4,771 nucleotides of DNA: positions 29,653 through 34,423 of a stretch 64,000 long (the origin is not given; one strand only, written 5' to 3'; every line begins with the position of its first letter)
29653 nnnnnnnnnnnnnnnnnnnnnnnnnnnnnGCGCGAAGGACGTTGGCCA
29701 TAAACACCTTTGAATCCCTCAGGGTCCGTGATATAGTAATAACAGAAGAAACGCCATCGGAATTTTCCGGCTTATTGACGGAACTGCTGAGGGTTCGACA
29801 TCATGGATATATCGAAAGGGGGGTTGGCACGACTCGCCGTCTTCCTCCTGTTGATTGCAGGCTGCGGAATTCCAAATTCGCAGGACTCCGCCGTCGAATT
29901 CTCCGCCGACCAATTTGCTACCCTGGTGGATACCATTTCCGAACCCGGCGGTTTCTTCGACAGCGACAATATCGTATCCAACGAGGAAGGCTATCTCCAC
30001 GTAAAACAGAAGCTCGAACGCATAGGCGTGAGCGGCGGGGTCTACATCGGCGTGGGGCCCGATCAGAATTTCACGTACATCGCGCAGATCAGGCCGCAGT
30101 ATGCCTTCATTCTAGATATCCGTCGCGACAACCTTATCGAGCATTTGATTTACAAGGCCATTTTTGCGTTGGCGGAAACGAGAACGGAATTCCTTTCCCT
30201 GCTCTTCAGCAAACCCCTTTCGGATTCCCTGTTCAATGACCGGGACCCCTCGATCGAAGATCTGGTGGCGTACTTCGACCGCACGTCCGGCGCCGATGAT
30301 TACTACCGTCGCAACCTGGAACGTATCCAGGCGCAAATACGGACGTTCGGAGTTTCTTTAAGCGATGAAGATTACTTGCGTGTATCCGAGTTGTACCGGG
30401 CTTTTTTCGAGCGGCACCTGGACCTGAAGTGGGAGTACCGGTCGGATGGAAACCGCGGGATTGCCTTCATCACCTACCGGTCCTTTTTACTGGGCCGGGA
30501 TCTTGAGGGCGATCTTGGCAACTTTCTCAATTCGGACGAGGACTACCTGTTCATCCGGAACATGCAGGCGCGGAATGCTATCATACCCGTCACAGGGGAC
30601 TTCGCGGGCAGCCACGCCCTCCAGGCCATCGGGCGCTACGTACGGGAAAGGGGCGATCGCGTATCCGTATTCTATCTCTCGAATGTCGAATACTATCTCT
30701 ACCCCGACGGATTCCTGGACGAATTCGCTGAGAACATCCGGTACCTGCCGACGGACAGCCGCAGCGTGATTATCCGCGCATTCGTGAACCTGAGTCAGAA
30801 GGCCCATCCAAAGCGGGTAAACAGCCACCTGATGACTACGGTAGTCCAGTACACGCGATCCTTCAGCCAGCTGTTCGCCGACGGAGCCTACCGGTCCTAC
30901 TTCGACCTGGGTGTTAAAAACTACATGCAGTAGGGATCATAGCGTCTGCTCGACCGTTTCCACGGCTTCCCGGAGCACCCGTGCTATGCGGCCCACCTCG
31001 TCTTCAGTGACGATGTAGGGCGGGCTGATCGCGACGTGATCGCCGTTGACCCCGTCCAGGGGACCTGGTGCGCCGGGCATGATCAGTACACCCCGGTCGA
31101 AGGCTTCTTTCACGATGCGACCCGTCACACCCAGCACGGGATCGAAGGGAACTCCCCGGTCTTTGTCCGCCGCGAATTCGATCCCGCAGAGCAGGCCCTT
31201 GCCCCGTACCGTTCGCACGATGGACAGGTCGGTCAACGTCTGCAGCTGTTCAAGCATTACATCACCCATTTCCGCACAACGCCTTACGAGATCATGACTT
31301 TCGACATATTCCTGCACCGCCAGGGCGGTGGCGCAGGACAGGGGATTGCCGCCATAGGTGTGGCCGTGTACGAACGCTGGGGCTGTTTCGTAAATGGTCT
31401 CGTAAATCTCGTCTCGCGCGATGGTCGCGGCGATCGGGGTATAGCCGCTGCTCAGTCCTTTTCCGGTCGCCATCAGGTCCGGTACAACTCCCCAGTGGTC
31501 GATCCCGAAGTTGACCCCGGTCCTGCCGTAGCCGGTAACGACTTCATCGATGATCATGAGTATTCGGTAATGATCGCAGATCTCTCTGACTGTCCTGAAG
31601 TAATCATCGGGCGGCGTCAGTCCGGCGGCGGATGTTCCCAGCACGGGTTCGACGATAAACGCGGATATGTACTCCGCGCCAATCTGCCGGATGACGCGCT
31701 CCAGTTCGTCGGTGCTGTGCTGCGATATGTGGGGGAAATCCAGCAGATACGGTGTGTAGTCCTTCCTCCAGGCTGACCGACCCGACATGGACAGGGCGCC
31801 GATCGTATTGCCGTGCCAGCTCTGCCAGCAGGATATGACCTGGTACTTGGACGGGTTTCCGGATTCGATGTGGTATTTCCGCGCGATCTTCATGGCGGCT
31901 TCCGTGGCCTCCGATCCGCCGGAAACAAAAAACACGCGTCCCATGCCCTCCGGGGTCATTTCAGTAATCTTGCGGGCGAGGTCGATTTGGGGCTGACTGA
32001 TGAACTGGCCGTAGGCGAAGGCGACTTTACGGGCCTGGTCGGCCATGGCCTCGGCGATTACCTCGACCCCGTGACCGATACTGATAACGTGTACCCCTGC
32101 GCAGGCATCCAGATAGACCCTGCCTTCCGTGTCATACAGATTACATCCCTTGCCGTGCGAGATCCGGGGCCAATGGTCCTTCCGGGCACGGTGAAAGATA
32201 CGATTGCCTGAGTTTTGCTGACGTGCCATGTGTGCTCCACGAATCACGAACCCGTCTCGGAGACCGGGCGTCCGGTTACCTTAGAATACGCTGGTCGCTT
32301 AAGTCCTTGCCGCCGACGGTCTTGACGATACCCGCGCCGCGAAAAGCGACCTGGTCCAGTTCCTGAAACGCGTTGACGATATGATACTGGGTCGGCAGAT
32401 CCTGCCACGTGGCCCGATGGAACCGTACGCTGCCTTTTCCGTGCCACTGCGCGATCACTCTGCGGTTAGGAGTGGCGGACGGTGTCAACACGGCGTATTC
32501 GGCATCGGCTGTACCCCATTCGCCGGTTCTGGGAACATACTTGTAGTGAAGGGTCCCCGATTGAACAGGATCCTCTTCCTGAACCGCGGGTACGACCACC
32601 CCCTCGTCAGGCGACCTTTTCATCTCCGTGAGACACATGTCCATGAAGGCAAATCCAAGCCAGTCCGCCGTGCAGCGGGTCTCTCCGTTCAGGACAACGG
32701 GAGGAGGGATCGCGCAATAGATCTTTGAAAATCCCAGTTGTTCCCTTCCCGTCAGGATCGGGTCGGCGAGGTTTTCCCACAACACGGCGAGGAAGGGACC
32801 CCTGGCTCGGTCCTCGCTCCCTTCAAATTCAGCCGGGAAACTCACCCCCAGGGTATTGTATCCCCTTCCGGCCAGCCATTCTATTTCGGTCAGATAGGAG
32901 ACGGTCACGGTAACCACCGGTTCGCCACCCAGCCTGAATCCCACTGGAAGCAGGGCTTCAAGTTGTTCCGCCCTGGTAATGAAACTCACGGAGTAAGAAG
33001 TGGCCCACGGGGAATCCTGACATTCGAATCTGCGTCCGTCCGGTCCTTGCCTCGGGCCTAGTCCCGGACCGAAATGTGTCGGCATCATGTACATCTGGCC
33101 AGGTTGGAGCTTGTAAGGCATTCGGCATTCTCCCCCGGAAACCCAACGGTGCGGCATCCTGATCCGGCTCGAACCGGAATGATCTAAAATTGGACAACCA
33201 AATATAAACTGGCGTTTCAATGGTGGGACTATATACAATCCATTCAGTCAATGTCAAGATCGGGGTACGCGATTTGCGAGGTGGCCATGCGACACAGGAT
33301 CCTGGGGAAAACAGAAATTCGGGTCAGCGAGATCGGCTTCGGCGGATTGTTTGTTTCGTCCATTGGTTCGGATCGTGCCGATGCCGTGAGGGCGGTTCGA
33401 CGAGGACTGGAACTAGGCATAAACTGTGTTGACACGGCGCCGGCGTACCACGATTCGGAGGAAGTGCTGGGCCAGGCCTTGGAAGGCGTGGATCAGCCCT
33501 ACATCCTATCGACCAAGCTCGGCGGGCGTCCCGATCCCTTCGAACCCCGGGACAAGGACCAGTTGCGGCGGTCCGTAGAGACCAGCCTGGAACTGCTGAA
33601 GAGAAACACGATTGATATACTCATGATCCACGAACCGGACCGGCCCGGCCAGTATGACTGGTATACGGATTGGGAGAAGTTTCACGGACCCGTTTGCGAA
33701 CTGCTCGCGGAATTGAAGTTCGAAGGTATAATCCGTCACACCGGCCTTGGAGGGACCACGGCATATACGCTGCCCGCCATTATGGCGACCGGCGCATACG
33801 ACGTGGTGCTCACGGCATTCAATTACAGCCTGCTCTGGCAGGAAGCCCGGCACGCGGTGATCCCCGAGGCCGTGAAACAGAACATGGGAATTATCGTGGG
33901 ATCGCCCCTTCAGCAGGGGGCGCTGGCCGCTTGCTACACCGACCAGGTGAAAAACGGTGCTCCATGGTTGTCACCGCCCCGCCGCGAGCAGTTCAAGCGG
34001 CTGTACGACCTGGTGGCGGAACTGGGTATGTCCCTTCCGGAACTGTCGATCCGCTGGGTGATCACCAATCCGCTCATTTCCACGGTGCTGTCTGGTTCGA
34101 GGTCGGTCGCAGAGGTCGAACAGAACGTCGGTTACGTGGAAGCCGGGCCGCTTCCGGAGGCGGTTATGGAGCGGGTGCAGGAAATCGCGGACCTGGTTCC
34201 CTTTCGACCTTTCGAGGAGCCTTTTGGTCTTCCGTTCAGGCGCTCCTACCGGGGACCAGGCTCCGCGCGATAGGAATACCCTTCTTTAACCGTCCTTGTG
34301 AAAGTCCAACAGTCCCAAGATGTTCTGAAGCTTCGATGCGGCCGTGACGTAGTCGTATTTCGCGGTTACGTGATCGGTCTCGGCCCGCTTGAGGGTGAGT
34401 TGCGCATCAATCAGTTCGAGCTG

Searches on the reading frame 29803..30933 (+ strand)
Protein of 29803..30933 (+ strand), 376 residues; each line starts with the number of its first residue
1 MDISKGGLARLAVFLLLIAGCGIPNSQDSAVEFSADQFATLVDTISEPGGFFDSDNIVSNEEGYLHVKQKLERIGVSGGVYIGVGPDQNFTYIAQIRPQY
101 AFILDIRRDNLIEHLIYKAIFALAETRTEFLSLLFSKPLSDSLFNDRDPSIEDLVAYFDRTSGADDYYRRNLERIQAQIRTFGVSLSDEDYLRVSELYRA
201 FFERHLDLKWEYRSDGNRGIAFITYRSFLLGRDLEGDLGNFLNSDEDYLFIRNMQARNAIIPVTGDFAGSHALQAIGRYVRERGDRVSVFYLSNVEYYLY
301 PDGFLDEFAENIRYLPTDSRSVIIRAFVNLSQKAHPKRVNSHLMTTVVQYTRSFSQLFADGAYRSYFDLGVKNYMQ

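Call 50: search_protein_families(library=pfam, proteins=[window:29803-30933:+], max_evalue=0.00001)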
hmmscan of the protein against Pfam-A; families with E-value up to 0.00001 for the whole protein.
window:29803-30933:+ (376 aa): 1 family
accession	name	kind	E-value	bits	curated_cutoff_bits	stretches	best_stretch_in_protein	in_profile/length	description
PF25046.1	DUF7790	-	2.1e-40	139.3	23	1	57-362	2-247/272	Domain of unknown function (DUF7790)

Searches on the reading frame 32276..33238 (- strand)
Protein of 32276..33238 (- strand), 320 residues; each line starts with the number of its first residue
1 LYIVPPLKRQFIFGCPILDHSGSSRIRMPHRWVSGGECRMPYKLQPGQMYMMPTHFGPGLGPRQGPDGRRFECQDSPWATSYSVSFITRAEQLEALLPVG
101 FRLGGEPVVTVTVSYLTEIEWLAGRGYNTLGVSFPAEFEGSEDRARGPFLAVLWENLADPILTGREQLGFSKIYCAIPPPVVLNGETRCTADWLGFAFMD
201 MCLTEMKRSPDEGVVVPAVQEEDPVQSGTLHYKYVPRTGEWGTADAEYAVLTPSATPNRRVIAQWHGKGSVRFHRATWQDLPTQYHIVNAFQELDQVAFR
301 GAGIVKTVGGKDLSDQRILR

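Call 50: search_protein_families(library=pfam, proteins=[window:32276-33238:-], max_evalue=0.00001)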
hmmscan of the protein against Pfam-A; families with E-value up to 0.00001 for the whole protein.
window:32276-33238:- (320 aa): 1 family
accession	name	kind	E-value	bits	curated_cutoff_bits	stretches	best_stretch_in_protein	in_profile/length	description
PF06314.16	ADC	-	8.5e-24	84.8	29.8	1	52-284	2-210/238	Acetoacetate decarboxylase (ADC)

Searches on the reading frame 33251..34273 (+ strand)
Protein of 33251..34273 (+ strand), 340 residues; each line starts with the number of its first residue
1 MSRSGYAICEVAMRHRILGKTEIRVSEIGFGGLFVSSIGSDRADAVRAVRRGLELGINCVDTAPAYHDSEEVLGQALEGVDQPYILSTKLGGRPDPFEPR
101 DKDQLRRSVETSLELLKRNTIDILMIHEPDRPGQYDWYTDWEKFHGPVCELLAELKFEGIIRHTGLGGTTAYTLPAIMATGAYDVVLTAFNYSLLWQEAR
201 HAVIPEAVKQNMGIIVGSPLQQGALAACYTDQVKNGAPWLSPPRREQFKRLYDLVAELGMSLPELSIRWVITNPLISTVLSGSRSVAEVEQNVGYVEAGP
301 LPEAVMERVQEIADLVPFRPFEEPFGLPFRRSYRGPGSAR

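Call 50: search_protein_families(library=pfam, proteins=[window:33251-34273:+], max_evalue=0.00001)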
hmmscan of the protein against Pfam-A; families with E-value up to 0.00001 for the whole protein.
window:33251-34273:+ (340 aa): 1 family
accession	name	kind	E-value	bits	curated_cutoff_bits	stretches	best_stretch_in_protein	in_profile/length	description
PF00248.27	Aldo_ket_red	-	7.8e-45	153.6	24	1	28-313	2-290/291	Aldo/keto reductase family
